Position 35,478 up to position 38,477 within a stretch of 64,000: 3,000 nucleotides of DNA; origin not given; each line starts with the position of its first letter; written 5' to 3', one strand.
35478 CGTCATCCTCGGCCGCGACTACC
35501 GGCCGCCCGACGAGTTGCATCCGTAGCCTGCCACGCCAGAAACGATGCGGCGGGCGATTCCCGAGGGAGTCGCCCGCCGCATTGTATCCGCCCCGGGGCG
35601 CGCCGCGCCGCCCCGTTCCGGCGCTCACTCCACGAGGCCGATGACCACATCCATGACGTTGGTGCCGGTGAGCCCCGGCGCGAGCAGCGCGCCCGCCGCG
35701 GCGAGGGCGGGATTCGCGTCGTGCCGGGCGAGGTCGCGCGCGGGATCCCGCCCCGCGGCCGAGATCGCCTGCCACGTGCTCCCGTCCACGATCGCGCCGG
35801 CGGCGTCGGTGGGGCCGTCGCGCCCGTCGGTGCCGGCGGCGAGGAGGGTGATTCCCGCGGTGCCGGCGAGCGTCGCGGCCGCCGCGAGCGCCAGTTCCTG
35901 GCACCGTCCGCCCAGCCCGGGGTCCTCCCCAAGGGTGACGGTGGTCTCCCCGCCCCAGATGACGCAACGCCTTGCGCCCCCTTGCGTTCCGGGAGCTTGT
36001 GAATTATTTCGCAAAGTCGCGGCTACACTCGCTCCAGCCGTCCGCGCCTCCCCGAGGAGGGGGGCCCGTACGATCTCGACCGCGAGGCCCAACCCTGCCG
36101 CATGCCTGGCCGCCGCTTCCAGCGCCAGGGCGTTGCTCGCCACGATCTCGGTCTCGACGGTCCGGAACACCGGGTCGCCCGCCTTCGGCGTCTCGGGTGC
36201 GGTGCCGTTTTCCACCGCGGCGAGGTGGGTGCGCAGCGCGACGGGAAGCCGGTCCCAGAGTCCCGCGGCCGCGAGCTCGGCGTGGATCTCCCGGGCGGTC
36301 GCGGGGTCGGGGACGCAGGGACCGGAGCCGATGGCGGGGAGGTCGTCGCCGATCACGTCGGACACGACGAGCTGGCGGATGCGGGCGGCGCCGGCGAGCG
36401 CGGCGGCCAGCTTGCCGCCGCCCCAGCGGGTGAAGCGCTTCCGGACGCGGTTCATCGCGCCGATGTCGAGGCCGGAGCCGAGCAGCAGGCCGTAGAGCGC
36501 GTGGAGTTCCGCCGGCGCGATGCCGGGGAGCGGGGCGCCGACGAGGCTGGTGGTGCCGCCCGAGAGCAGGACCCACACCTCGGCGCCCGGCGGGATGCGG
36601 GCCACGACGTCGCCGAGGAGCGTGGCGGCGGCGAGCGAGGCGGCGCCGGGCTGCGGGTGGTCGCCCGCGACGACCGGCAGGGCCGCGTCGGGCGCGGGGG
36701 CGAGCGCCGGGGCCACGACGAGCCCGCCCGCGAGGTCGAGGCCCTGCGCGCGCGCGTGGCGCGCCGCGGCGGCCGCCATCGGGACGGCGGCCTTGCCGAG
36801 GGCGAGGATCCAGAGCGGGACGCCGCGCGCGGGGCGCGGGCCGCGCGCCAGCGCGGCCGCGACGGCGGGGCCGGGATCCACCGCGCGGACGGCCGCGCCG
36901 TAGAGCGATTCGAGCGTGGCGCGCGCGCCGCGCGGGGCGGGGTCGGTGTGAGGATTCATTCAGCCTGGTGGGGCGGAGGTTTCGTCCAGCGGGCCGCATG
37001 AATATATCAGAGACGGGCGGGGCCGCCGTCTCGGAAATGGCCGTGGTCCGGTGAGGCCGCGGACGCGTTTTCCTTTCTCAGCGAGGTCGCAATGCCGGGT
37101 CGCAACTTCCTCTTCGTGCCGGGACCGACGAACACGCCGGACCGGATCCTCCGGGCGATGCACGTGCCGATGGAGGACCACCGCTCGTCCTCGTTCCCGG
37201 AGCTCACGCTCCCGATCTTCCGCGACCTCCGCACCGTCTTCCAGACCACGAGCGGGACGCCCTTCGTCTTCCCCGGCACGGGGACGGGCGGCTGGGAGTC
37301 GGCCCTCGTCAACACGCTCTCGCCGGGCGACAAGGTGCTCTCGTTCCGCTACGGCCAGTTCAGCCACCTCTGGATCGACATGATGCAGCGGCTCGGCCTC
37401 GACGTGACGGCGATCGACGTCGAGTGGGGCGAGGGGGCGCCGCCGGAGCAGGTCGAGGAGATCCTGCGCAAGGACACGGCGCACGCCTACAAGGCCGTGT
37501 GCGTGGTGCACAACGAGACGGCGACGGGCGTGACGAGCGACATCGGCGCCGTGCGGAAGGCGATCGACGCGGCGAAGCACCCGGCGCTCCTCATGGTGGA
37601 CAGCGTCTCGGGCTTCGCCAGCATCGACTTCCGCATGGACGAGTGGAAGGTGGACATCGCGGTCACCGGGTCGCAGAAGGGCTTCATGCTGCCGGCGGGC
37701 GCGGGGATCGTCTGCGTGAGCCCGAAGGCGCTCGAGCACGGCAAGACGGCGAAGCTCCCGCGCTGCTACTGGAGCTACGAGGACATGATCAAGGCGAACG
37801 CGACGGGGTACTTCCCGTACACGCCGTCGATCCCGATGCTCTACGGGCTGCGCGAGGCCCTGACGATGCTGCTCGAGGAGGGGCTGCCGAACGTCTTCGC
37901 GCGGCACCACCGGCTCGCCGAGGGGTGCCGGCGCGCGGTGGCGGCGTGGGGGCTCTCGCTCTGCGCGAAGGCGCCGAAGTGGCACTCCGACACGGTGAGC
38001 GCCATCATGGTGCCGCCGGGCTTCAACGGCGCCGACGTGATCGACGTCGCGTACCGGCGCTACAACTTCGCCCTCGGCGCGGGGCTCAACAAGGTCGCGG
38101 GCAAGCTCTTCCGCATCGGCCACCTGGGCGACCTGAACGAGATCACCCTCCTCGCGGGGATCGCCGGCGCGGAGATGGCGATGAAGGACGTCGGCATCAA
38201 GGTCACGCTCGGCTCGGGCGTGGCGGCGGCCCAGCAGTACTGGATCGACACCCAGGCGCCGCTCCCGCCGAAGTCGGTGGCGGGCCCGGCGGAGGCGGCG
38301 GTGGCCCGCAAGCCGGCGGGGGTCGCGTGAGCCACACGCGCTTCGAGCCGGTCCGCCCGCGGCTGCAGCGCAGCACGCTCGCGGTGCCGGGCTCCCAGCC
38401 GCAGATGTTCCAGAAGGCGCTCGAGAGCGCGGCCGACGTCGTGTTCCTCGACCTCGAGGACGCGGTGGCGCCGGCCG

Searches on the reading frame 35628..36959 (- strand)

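Call 18: search_protein_families(library=pfam, proteins=[window:35628-36959:-], max_evalue=0.00001)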
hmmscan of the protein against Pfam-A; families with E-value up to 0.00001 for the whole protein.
window:35628-36959:- (444 aa): 2 families
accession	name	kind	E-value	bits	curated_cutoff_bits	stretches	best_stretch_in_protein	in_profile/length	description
PF13660.11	DUF4147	-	3.8e-51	174.2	23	1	16-246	2-233/234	Domain of unknown function (DUF4147)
PF05161.18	MOFRL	-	1.2e-34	119.1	28.3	1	332-437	2-106/106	MOFRL family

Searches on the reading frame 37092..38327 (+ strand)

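Call 18: search_protein_families(library=pfam, proteins=[window:37092-38327:+], max_evalue=0.00001)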
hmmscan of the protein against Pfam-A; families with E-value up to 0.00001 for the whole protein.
window:37092-38327:+ (412 aa): 1 family
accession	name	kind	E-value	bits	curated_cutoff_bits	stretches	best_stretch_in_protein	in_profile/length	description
PF00266.25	Aminotran_5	-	5.9e-22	78.6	21.5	1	7-317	3-325/371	Aminotransferase class-V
